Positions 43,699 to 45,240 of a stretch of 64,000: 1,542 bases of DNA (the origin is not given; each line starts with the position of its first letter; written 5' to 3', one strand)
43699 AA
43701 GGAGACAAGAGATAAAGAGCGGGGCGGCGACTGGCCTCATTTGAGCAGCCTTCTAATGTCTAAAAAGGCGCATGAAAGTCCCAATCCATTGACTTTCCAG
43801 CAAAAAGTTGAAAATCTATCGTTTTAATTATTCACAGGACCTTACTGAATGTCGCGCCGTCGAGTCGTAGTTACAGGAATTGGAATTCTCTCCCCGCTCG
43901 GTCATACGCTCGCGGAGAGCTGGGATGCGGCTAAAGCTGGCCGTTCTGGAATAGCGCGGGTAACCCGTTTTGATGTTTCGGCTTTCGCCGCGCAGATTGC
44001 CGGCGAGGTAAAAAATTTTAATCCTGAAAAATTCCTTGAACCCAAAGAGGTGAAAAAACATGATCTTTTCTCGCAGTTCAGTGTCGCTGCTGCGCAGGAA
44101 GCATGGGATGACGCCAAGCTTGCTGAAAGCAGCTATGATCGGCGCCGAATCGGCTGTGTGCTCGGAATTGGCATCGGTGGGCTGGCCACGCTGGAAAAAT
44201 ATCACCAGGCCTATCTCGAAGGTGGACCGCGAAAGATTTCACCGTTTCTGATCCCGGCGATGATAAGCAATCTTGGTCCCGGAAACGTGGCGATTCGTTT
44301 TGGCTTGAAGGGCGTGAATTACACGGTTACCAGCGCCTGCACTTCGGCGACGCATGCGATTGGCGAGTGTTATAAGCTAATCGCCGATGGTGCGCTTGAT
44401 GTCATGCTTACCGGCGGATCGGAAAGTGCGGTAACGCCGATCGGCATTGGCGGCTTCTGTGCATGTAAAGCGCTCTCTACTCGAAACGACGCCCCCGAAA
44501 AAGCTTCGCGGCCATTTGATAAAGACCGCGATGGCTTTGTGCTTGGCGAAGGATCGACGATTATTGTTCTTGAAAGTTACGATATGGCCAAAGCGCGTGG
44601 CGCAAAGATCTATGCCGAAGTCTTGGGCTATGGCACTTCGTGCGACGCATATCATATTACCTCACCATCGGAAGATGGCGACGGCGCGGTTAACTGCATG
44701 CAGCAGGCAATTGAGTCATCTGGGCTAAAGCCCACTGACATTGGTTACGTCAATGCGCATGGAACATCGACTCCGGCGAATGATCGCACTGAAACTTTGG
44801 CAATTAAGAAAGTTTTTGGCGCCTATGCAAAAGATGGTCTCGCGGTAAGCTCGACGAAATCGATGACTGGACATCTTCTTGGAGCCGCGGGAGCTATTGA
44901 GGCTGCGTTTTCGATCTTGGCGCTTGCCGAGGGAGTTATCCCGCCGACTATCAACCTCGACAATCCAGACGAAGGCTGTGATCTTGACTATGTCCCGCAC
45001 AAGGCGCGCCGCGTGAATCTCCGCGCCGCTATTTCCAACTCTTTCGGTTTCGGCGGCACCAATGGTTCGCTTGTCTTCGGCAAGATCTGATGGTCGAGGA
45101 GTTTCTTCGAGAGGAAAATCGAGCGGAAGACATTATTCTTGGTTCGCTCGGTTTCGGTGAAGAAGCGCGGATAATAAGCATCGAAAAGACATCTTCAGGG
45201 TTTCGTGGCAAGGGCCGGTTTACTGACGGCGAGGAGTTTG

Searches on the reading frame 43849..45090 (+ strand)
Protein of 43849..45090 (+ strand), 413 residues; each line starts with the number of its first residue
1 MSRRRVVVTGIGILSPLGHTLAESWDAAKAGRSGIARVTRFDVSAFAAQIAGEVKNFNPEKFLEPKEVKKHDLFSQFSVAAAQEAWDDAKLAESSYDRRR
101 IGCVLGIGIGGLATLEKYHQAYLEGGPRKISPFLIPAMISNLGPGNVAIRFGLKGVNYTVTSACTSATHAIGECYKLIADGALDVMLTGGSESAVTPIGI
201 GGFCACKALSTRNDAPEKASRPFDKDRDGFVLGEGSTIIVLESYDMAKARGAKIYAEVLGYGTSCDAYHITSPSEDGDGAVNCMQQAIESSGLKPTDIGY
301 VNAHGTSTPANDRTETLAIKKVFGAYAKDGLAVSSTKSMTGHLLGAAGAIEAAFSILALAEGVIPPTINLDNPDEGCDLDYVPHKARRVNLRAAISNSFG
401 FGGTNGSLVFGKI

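Call 15: search_protein_families(library=pfam, proteins=[window:43849-45090:+], max_evalue=0.001)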
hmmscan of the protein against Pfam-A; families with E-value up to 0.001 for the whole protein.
window:43849-45090:+ (413 aa): 3 families
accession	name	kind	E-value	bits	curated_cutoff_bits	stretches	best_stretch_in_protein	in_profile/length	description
PF00109.32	ketoacyl-synt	-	4.2e-54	184.2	20.8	1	4-245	2-250/252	Beta-ketoacyl synthase, N-terminal domain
PF02801.28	Ketoacyl-synt_C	-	1.1e-41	142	20.8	1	255-370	1-118/119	Beta-ketoacyl synthase, C-terminal domain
PF00108.29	Thiolase_N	-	0.00059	19.7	26.4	0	152-193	71-114/260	Thiolase, N-terminal domain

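Call 44: list_cluster_members(proteins=[window:43849-45090:+, window:46998-47873:+, window:48300-48776:+, window:40000-41289:+, window:50804-51955:-, window:52624-53520:-, window:33995-36001:+, window:7402-9117:+, window:11975-13330:-, window:13369-14499:-])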
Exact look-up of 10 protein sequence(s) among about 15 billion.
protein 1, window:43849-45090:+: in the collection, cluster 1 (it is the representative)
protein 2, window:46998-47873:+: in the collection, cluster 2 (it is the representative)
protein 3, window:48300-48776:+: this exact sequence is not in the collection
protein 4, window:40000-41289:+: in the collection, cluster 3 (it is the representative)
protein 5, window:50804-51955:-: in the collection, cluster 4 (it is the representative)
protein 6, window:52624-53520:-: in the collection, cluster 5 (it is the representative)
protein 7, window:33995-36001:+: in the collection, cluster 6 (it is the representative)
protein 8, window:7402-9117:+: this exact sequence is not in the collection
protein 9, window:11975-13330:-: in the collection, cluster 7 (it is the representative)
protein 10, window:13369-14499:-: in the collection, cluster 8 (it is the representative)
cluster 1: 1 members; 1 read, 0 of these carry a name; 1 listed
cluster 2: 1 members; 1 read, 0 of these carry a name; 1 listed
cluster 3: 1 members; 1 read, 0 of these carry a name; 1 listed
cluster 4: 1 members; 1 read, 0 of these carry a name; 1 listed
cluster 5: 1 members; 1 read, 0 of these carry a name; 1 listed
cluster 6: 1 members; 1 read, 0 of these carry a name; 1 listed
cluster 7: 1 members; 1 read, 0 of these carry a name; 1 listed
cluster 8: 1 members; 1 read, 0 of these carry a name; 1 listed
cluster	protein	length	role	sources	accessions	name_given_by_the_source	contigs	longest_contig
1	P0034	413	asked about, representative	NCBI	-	-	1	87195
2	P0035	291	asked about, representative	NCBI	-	-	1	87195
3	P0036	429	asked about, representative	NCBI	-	-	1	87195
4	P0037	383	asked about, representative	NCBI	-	-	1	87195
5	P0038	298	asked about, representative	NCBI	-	-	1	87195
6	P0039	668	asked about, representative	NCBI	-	-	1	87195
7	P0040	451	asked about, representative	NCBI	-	-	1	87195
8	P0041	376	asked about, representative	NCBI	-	-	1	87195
